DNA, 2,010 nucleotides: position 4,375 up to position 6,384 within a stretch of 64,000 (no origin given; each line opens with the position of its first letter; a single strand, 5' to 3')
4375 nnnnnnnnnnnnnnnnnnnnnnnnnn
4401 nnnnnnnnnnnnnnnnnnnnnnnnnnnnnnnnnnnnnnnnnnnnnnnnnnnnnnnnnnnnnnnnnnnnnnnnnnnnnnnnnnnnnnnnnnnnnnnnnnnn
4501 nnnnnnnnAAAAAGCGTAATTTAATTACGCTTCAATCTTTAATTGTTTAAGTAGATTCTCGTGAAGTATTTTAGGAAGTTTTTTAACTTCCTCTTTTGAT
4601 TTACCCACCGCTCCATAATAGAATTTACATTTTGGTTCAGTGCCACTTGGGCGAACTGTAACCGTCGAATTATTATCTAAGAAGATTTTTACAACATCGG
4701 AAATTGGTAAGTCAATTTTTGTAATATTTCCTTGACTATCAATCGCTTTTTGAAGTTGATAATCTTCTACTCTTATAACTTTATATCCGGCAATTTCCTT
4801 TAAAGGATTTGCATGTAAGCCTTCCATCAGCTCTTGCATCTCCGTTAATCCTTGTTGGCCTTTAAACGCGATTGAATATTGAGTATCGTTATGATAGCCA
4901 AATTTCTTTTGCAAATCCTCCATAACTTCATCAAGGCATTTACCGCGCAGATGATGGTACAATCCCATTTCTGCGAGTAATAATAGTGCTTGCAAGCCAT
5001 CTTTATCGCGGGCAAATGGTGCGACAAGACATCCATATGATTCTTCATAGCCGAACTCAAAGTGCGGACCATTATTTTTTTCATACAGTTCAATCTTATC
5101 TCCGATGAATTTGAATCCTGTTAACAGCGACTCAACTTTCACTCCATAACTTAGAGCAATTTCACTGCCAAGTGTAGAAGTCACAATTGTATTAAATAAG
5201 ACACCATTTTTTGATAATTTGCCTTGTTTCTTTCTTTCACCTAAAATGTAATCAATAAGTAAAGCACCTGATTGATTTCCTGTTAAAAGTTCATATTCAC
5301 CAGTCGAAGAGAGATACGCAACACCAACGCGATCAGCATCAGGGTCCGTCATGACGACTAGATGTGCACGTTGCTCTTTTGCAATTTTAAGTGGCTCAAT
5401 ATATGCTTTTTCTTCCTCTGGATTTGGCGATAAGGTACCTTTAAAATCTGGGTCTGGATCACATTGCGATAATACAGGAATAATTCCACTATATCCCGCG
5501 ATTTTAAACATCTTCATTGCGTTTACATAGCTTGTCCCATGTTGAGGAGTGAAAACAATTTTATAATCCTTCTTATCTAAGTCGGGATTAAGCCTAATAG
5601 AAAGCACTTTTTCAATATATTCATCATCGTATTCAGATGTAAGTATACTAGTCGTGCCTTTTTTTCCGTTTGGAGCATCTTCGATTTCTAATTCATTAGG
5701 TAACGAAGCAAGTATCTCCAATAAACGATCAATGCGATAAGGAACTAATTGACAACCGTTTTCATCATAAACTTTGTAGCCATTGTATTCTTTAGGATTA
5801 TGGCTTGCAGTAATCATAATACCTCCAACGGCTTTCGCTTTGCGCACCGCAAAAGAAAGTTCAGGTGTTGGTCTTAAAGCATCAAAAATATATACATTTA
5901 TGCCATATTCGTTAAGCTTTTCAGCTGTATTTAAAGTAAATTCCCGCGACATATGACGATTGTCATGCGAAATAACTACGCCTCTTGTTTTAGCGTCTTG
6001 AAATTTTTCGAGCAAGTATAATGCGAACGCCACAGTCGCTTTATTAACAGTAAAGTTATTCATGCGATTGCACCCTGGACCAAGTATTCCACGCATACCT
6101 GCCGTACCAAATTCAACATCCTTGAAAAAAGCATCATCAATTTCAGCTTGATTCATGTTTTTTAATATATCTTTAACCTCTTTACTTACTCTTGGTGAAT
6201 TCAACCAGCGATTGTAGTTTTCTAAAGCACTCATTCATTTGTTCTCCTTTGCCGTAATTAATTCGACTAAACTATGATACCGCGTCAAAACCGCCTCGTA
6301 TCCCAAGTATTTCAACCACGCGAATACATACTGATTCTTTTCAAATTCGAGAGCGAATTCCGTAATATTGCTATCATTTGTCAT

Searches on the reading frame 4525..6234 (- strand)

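Call 82: search_protein_families(library=pfam, proteins=[window:4525-6234:-], max_evalue=0.00001)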
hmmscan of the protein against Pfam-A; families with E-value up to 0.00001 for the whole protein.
window:4525-6234:- (569 aa): 4 families
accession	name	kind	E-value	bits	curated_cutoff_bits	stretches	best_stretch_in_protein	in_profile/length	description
PF02878.22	PGM_PMM_I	-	7.5e-38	129.8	22.5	1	41-176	3-132/138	Phosphoglucomutase/phosphomannomutase, alpha/beta/alpha domain I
PF02879.22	PGM_PMM_II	-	1.2e-18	68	29.3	1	204-306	1-99/103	Phosphoglucomutase/phosphomannomutase, alpha/beta/alpha domain II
PF02880.22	PGM_PMM_III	-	2.1e-15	57.3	20.7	1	319-444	2-114/115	Phosphoglucomutase/phosphomannomutase, alpha/beta/alpha domain III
PF00408.26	PGM_PMM_IV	-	6.4e-07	29.8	23.1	1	500-553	21-61/68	Phosphoglucomutase/phosphomannomutase, C-terminal domain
